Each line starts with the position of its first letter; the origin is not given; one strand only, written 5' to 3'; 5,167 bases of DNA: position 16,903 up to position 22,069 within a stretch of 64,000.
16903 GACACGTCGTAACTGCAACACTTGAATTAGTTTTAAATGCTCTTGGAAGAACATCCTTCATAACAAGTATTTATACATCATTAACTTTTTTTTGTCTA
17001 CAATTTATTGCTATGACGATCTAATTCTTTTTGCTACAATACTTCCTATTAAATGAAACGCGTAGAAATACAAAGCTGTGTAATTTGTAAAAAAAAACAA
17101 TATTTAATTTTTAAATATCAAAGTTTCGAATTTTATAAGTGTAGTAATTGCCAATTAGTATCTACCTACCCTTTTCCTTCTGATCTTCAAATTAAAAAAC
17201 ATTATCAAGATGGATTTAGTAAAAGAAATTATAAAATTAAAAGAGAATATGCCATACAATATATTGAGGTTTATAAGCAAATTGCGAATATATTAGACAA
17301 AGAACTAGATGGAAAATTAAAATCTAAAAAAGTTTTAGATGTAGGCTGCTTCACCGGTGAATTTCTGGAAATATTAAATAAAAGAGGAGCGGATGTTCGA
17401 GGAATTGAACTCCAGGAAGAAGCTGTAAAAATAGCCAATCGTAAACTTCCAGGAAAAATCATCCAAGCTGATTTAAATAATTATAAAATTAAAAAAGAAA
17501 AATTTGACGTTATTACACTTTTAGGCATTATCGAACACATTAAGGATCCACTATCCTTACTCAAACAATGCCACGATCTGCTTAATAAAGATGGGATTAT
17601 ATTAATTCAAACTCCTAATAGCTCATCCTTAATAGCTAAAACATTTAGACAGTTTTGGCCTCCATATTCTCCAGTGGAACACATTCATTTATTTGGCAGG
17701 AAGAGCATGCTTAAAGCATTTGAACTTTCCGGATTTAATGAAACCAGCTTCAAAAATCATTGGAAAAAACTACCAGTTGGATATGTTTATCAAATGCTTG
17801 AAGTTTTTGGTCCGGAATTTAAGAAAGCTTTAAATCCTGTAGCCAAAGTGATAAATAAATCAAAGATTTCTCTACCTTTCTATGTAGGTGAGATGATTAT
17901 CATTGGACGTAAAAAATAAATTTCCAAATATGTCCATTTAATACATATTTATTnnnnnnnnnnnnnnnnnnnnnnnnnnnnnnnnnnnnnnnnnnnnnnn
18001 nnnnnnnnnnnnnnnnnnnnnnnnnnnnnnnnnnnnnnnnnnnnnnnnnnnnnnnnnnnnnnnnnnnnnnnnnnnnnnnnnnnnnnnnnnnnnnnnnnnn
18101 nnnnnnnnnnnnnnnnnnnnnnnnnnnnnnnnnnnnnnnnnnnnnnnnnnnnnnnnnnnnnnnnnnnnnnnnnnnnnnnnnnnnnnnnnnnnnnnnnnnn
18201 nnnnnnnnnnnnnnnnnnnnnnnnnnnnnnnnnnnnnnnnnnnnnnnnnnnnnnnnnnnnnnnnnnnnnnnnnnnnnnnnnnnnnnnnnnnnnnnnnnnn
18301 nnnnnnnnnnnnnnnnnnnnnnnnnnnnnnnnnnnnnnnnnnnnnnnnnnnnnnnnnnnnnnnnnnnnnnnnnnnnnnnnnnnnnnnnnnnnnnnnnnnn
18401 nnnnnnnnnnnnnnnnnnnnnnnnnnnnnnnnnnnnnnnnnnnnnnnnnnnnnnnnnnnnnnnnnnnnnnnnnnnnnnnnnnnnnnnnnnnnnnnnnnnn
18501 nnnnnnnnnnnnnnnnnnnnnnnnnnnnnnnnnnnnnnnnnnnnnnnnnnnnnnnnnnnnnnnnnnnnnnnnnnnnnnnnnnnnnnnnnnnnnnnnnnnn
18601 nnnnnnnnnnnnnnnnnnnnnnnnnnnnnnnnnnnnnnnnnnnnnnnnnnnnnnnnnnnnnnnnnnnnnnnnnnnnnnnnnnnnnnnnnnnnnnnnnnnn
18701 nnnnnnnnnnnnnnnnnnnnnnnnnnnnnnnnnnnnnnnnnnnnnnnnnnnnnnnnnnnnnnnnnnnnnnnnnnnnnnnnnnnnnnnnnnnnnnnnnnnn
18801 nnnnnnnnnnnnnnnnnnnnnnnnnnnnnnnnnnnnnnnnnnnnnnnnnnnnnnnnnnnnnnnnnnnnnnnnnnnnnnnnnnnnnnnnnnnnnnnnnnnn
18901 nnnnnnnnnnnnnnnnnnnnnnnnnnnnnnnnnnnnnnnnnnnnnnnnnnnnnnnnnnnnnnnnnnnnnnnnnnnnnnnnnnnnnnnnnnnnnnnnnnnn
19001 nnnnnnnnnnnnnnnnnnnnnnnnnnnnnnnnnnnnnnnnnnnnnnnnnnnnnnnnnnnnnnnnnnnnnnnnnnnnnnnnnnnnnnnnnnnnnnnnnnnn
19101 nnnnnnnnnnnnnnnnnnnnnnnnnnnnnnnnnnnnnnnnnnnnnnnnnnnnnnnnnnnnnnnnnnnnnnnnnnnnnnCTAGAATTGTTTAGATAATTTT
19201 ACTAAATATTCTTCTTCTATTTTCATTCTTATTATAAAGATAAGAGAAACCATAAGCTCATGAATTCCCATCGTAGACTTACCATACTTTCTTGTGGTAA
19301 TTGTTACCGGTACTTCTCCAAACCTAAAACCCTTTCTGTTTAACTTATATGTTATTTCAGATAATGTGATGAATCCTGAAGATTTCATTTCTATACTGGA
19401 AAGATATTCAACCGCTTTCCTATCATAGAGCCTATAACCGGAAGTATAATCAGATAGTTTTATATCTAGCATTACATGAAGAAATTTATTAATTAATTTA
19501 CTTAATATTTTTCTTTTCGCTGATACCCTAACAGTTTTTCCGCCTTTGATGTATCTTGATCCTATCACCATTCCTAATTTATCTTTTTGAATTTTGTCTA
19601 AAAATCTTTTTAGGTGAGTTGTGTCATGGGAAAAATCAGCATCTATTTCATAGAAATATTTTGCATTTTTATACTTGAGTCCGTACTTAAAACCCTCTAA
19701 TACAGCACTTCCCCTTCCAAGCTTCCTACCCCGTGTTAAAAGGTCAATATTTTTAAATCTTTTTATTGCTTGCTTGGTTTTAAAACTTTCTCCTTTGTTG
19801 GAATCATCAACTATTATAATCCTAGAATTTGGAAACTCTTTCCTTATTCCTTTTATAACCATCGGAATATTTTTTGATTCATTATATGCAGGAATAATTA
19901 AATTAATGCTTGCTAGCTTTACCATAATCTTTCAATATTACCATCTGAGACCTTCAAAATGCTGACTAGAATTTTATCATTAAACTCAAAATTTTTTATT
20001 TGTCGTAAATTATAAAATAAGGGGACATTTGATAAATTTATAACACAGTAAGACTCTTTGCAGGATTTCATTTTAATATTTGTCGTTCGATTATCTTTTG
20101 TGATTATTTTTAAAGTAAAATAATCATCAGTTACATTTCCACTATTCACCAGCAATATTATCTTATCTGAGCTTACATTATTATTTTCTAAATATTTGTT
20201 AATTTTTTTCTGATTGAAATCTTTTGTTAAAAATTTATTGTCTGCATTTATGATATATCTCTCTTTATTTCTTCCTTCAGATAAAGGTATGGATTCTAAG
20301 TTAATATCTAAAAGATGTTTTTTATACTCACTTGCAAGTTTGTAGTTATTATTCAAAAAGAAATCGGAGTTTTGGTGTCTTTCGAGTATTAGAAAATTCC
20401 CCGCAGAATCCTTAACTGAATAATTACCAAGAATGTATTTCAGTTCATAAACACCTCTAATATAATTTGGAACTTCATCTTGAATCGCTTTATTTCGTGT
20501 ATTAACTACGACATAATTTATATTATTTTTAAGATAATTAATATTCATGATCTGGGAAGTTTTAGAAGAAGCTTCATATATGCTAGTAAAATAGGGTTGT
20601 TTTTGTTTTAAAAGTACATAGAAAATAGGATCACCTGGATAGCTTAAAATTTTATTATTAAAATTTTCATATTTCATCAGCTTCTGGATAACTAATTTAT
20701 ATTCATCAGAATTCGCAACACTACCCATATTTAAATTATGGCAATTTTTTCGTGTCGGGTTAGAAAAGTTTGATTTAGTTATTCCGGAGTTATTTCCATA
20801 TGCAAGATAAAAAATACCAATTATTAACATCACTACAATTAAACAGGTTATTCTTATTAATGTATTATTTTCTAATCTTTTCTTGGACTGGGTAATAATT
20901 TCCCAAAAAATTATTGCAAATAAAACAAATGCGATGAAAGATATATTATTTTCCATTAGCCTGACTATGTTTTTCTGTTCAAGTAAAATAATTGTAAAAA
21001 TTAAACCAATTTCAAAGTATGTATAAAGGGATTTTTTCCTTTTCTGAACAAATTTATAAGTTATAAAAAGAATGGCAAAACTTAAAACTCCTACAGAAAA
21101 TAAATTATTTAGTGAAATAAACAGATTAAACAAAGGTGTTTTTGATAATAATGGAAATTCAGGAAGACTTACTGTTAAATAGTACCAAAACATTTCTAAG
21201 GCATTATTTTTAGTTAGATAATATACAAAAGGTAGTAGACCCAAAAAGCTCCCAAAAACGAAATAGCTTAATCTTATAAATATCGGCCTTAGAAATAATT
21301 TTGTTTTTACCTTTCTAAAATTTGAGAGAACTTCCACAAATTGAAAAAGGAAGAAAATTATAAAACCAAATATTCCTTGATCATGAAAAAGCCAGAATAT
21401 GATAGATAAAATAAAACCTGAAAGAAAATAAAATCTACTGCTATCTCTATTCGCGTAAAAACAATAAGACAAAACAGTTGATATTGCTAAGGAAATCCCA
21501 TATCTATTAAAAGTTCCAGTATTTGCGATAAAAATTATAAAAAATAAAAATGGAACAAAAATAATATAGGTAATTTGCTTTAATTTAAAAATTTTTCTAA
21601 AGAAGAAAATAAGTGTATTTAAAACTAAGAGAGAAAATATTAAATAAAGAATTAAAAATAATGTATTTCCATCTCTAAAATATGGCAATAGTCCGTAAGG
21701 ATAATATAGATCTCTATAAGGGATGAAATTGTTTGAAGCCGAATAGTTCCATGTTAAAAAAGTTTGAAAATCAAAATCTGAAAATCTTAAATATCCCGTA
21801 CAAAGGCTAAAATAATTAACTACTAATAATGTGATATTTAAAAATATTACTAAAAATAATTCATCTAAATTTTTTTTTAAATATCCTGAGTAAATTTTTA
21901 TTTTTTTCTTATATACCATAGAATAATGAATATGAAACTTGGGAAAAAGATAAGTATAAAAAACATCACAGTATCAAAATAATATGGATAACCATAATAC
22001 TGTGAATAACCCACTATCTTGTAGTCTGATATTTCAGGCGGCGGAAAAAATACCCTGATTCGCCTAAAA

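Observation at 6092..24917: Four paralogous TcaB9/TylC3-type sugar C-methyltransferases in one surface-glycan locus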

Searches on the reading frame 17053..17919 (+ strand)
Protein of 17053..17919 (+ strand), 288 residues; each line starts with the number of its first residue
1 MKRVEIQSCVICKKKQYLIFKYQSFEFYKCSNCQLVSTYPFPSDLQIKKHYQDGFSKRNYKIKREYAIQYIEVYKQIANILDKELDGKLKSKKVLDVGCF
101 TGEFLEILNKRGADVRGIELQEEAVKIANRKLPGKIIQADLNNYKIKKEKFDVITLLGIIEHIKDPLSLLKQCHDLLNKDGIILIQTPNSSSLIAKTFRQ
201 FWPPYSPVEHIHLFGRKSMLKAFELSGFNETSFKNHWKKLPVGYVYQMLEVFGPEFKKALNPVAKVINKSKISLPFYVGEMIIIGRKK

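Call 3: search_protein_families(library=pfam, proteins=[window:17053-17919:+], max_evalue=0.001)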
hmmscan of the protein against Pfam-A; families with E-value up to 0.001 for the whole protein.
window:17053-17919:+ (288 aa): 10 families
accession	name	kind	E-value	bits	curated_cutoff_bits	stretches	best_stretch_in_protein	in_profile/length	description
PF13489.12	Methyltransf_23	-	2.3e-27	96.2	27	1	75-229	7-160/164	Methyltransferase domain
PF08241.18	Methyltransf_11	-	1.2e-17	64.7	21.2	1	95-185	1-95/95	Methyltransferase domain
PF13649.12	Methyltransf_25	-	3.6e-14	53.7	27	1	94-181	1-97/97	Methyltransferase domain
PF08242.18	Methyltransf_12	-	4.5e-14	53.4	30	1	95-183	1-98/98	Methyltransferase domain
PF13847.12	Methyltransf_31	-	7.2e-14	52.1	27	1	90-194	3-119/145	Methyltransferase domain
PF07021.18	MetW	-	4e-08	33.6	21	1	92-173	15-98/193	Methionine biosynthesis protein MetW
PF02353.26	CMAS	-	3.8e-07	30.1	27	1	91-188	63-167/273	Mycolic acid cyclopropane synthetase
PF08003.17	Methyltransf_9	-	1.3e-06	28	23.8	1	88-187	113-219/315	Protein of unknown function (DUF1698)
PF05219.18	DREV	-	0.00017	21.3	26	1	76-184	80-185/265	DREV methyltransferase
PF01728.25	FtsJ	-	0.00024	21.5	24.1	1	88-144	20-78/181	FtsJ-like methyltransferase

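Call 80: search_protein_families(library=ncbifam, proteins=[window:17053-17919:+], max_evalue=0.00001)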
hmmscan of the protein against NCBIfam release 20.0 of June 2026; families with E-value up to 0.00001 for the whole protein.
window:17053-17919:+ (288 aa): 15 families
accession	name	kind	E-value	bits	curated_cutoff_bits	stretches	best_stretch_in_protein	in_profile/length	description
TIGR01983.1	UbiG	equivalog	2e-18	66.5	102.95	1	69-190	31-156/228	bifunctional 2-polyprenyl-6-hydroxyphenol methylase/3-demethylubiquinol 3-O-methyltransferase UbiG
TIGR04345.1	ovoA_Cterm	equivalog_domain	2.5e-11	43.6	170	1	135-189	119-173/242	putative 4-mercaptohistidine N1-methyltransferase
NF045667.1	MTase_DVU1556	equivalog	3.2e-11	43.1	155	1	90-185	22-119/213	DVU_1556 family methyltransferase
NF008686.0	PRK11705.1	equivalog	5e-11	42.3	400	1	91-190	168-270/383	cyclopropane fatty acyl phospholipid synthase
TIGR02072.1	BioC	equivalog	2.3e-10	40.7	184.95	1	73-222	15-166/244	malonyl-ACP O-methyltransferase BioC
NF043040.1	corrin_prot_MT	hypoth_equivalog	4.6e-10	39.3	180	1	90-186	41-148/216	corrinoid protein-associated methyltransferase CpaM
NF053839.1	CPFASynBruc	equivalog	7.7e-10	38.3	600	1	90-187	174-278/410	cyclopropane fatty acid synthase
NF011650.0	PRK15068.1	equivalog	1.8e-09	36.9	209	1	88-187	120-227/324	tRNA 5-methoxyuridine(34)/uridine 5-oxyacetic acid(34) synthase CmoB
TIGR02021.1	BchM-ChlM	equivalog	3e-09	36.6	158.9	1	85-193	49-162/218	magnesium protoporphyrin IX methyltransferase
TIGR00452.1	TIGR00452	equivalog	4.1e-09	35.7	275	1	88-187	115-221/316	tRNA 5-methoxyuridine(34)/uridine 5-oxyacetic acid(34) synthase CmoB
TIGR04290.1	meth_Rta_06860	hypoth_equivalog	1.2e-08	34.7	300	1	74-187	37-151/226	TIGR04290 family methyltransferase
NF002463.0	PRK01683.1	equivalog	1.8e-08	34.3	297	1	90-190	31-133/258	trans-aconitate 2-methyltransferase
TIGR02081.1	metW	equivalog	2e-07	30.8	189.5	1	92-173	15-98/194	methionine biosynthesis protein MetW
NF001244.0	PRK00216.1-5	equivalog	1.6e-06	27.6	216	1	89-186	47-154/236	bifunctional demethylmenaquinone methyltransferase/2-methoxy-6-polyprenyl-1,4-benzoquinol methylase UbiE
TIGR01934.1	MenG_MenH_UbiE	subfamily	5.2e-06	25.9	158.35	1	89-188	38-144/223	ubiquinone/menaquinone biosynthesis methyltransferase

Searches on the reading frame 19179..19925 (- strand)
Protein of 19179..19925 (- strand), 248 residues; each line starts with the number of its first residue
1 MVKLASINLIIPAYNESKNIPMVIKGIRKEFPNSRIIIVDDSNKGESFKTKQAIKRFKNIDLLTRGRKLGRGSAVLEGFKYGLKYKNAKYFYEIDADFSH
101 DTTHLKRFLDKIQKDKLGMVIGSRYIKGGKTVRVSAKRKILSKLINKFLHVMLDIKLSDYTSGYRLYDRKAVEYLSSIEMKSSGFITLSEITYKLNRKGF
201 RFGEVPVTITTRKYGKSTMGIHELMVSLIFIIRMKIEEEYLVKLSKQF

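Call 5: search_protein_families(library=pfam, proteins=[window:19179-19925:-])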
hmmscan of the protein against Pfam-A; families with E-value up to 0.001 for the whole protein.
window:19179-19925:- (248 aa): 1 family
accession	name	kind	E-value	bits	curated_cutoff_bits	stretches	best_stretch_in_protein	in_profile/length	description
PF00535.33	Glycos_transf_2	-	2e-22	80.3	23.3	1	9-173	2-165/168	Glycosyl transferase family 2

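Call 80: search_protein_families(library=ncbifam, proteins=[window:19179-19925:-], max_evalue=0.00001)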
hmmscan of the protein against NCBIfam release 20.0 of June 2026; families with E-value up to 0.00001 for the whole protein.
window:19179-19925:- (248 aa): 7 families
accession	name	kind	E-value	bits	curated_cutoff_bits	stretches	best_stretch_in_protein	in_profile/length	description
NF058614.1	PPMAGASynPpgS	equivalog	3.5e-25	88.8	370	1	8-218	3-205/226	polyprenyl-phospho-N-acetylgalactosaminyl synthase PpgS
TIGR04182.1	glyco_TIGR04182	equivalog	8.9e-19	68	325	1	8-218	3-199/293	S-layer glycoprotein N-glycosyltransferase AglJ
NF047588.1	GlcsyltransPgfSStrep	equivalog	1.2e-11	44.4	500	1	7-179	3-171/308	glycosyltransferase PgfS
NF007986.1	PRK10714.1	equivalog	4.1e-11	42.5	529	1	4-225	5-216/316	undecaprenyl-phosphate 4-deoxy-4-formamido-L-arabinose transferase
TIGR03937.1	PgaC_IcaA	equivalog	2.5e-09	36.6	422.3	1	4-130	44-169/407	poly-beta-1,6-N-acetyl-D-glucosamine synthase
TIGR03469.1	HpnB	hypoth_equivalog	4.9e-07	29.1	379.25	1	6-120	45-168/386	hopene-associated glycosyltransferase HpnB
TIGR01556.1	rhamnosyltran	subfamily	1.1e-06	28.1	200.55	1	28-148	14-133/281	rhamnosyltransferase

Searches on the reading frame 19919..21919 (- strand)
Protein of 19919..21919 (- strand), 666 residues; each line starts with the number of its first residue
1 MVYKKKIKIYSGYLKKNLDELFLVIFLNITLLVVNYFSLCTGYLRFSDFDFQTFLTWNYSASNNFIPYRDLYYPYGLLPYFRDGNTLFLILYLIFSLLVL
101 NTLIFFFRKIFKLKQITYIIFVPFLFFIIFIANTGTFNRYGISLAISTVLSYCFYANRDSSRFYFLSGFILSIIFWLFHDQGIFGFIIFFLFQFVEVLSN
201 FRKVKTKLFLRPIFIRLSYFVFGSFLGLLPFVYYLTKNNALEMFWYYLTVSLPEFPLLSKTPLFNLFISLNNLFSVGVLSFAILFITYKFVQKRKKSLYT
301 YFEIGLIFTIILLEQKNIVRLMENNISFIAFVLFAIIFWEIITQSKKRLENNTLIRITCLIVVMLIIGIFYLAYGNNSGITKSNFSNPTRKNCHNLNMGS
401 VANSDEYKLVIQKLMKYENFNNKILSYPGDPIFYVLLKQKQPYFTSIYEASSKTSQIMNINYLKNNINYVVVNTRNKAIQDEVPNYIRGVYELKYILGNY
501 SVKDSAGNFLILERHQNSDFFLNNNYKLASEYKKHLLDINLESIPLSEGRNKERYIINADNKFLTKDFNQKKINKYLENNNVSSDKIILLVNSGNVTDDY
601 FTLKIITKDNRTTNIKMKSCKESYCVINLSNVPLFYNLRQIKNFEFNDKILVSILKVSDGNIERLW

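Call 5: search_protein_families(library=pfam, proteins=[window:19919-21919:-])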
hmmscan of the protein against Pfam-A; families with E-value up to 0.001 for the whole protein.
window:19919-21919:- (666 aa): 0 families
